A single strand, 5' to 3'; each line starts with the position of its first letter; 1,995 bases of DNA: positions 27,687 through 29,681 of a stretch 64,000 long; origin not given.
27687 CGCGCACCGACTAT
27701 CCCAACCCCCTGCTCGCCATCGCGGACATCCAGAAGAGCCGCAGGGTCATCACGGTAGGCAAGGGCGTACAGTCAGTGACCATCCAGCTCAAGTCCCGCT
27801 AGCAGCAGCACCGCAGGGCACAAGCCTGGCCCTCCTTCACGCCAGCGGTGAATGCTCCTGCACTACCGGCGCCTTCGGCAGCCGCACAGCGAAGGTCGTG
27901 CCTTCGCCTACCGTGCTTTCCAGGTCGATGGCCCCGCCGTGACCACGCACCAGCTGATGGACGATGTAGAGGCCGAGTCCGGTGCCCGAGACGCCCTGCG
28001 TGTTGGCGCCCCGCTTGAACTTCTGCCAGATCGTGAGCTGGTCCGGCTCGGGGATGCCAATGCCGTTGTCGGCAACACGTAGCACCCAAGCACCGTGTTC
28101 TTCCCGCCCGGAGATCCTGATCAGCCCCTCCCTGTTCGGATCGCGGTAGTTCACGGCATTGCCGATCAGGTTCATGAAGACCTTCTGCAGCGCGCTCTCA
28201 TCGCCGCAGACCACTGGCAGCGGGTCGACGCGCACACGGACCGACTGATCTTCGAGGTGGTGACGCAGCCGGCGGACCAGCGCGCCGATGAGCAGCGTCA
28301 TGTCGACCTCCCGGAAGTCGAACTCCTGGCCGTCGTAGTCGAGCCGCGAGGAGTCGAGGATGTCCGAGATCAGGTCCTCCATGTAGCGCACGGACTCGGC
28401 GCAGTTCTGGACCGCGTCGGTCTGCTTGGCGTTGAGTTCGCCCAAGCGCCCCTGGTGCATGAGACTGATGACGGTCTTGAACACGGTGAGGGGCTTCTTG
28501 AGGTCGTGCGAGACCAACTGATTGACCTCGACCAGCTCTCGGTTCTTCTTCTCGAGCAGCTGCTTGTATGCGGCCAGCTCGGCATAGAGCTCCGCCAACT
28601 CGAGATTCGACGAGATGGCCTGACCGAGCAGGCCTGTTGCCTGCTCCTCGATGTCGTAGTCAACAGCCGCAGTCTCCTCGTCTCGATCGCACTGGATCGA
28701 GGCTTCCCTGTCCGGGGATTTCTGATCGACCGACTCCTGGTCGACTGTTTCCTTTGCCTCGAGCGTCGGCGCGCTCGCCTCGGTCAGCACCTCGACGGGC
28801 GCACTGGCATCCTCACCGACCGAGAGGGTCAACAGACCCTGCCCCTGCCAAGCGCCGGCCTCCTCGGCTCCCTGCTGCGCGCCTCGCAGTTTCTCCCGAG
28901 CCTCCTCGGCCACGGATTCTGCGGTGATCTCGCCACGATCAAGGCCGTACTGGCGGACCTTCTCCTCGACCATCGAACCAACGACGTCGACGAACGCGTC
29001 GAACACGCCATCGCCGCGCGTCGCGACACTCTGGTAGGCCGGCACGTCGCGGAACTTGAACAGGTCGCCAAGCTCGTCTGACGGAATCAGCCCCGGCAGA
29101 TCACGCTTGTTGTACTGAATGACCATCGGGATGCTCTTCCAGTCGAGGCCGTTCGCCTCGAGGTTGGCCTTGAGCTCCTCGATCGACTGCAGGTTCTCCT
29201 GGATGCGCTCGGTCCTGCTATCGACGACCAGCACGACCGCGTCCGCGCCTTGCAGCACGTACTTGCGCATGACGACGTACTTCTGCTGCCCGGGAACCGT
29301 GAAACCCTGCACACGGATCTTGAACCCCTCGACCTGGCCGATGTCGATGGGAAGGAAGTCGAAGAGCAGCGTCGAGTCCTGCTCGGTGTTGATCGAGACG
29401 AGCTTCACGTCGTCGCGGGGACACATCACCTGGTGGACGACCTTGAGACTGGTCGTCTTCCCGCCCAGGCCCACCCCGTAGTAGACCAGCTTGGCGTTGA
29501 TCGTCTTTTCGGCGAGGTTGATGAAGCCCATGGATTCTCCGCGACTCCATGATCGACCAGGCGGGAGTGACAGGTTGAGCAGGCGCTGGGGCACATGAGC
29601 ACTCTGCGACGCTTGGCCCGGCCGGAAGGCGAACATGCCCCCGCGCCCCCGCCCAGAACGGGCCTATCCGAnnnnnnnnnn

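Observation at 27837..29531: MglA-type polarity GTPase fused in frame to a complete histidine kinase, with Ser replacing the intrinsic arginine finger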

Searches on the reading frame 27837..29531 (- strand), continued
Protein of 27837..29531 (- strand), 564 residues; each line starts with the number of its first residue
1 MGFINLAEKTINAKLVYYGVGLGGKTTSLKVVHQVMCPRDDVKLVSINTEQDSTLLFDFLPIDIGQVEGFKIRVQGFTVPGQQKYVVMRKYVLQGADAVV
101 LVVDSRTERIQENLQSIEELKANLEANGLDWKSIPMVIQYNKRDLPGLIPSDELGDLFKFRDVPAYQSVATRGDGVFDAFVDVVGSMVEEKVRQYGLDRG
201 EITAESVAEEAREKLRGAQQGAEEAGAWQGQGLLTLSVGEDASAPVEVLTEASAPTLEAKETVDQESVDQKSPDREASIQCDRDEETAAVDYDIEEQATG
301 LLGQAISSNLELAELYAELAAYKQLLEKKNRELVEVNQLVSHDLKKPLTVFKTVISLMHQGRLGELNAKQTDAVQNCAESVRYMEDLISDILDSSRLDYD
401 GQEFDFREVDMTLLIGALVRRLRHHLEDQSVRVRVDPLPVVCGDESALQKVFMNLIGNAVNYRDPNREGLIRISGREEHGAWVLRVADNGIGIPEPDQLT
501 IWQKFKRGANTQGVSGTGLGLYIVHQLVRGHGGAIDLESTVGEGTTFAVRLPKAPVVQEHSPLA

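Call 43: predict_structure(alignment_id=A1)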
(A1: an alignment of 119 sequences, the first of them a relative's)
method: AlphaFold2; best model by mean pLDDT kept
length: 564 residues; sequences in the alignment: 119
mean_pLDDT: 82.5   pTM: 0.51
mean pLDDT of the five models: 82.5, 82.3, 81.7, 81.7, 81.4
residues with pLDDT >= 90: 316; 70-90: 129; 50-70: 46; < 50: 73
segments of 3 or more residues with pLDDT < 50: 54-57, 242-295, 506-518
pLDDT, mean of each block of 10 residues (from residue 1): 68 92 86 88 68 53 88 90 81 94 96 95 96 98 97 97 97 95 97 91 95 96 78 59 43 35 33 36 38 52 82 91 87 84 91 95 95 90 85 78 91 97 91 98 95 94 94 98 98 91 62 46 90 96 97 82 52
secondary structure, 60 per line:
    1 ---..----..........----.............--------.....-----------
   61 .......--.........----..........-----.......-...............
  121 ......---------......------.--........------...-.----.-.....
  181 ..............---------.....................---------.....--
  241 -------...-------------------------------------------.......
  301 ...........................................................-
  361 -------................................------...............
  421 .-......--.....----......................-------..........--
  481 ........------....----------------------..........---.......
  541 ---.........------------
elements in order: E10-19 H24-36 E45-49 E61-67 E70-78 H83-92 E98-104 H107-126 E136-141 H151-158 E165-167 H176-194 H204-224 E234-238 E248-250 H294-359 H368-399 E406-410 H411-421 H423-428 E431-435 E440-444 H445-461 E469-478 E481-488 H495-498 H521-530 E534-540 E544-552

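Call 61: fold_search(model_id=the predicted structure, library=pdb)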
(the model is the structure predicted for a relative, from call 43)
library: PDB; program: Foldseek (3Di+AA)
matches with E <= 10: 1655; with E <= 0.001: 1206
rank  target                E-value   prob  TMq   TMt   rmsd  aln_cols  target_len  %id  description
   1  5uht_A                1.8e-17  1.00  0.33  0.72   4.7       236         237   28  Structure of the Thermotoga maritima HK853-BeF3-RR468 complex at pH 5.0 (released 2017-12-27)
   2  6rh0_B                2.0e-17  1.00  0.33  0.73   5.1       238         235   28  Revisiting pH-gated conformational switch. Complex HK853-RR468 pH 5.5 (released 2020-02-19)
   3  9jfj_A                4.8e-17  1.00  0.28  0.63   8.2       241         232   25  Crystal structure of the cytoplasmic domain of ZraS in ADP-bound form (released 2025-03-26)
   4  6rfv_B                6.0e-17  1.00  0.33  0.73   5.0       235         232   28  Revisiting pH-gated conformational switch. Complex HK853-RR468 pH 7 (released 2020-02-19)
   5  6rh7_B                6.3e-17  1.00  0.33  0.73   5.0       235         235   28  Revisiting pH-gated conformational switch. Complex HK853 mutant H260A -RR468 mutant D53A pH 7.5 (released 2020-02-19)
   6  3dge_A                7.9e-17  1.00  0.33  0.73   5.0       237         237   28  Structure of a histidine kinase-response regulator complex reveals insights into Two-component signaling and a novel c (released 2009-07-07)
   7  6rh7_A                8.4e-17  1.00  0.33  0.72   5.0       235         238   28  Revisiting pH-gated conformational switch. Complex HK853 mutant H260A -RR468 mutant D53A pH 7.5 (released 2020-02-19)
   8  6rh0_A                1.2e-16  1.00  0.33  0.73   5.0       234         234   29  Revisiting pH-gated conformational switch. Complex HK853-RR468 pH 5.5 (released 2020-02-19)
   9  6rgy_B                1.5e-16  1.00  0.33  0.72   5.0       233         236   28  Revisiting pH-gated conformational switch. Complex HK853-RR468 pH 7.5 (released 2020-02-19)
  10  6rh8_A                1.7e-16  1.00  0.33  0.72   4.9       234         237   27  Revisiting pH-gated conformational switch. Complex HK853 mutant H260A -RR468 mutant D53A pH 5.3 (released 2020-02-19)
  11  6izw_A                1.8e-16  1.00  0.32  0.92   1.9       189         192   46  Myxococcus xanthus MglA bound to GTP-gamma-S and MglB (released 2019-10-16)
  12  6rgz_A                1.8e-16  1.00  0.33  0.71   5.0       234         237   28  Revisiting pH-gated conformational switch. Complex HK853-RR468 pH 6.5 (released 2020-02-19)
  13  6azr_A                3.5e-16  1.00  0.33  0.72   4.8       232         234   29  Crystal structure of the T264A HK853cp-BeF3-RR468 complex (released 2017-12-27)
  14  4jav_A                4.1e-16  1.00  0.31  0.66   6.5       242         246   28  Structural basis of a rationally rewired protein-protein interface (HK853wt and RR468mutant V13P, L14I, I17M and N21V) (released 2013-09-04)
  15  9jfj_C                4.3e-16  1.00  0.29  0.66   7.2       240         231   25  Crystal structure of the cytoplasmic domain of ZraS in ADP-bound form (released 2025-03-26)
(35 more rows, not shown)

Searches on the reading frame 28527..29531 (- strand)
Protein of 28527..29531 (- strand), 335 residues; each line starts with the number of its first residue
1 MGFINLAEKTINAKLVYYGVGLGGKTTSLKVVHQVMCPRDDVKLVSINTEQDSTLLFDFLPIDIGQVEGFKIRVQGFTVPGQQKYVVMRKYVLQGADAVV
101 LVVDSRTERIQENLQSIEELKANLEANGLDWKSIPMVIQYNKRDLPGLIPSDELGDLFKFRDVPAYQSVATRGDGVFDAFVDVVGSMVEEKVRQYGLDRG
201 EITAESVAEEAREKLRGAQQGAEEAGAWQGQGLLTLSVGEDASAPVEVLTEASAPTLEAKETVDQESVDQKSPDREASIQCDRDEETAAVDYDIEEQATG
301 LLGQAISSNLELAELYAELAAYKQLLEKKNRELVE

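Call 77: predict_structure(alignment_id=A3)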
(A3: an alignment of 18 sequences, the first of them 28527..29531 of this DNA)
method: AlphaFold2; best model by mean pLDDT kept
length: 335 residues; sequences in the alignment: 18
mean_pLDDT: 73.9   pTM: 0.62
mean pLDDT of the five models: 73.9, 74.0, 73.6, 71.3, 70.1
residues with pLDDT >= 90: 108; 70-90: 122; 50-70: 33; < 50: 72
segments of 3 or more residues with pLDDT < 50: 1-6, 228-293
pLDDT, mean of each block of 10 residues (from residue 1): 52 88 79 82 65 56 79 86 80 91 92 92 93 93 90 90 88 88 93 90 93 91 68 37 37 34 33 34 38 52 73 85 91 85
secondary structure, 60 per line:
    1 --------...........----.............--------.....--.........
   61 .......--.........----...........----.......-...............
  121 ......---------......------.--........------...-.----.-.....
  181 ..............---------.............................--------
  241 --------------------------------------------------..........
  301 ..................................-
elements in order: E9-19 H24-36 E45-49 E52-67 E70-78 H83-93 E98-104 H107-126 E136-141 H151-158 E165-167 H176-194 H204-232 H291-334
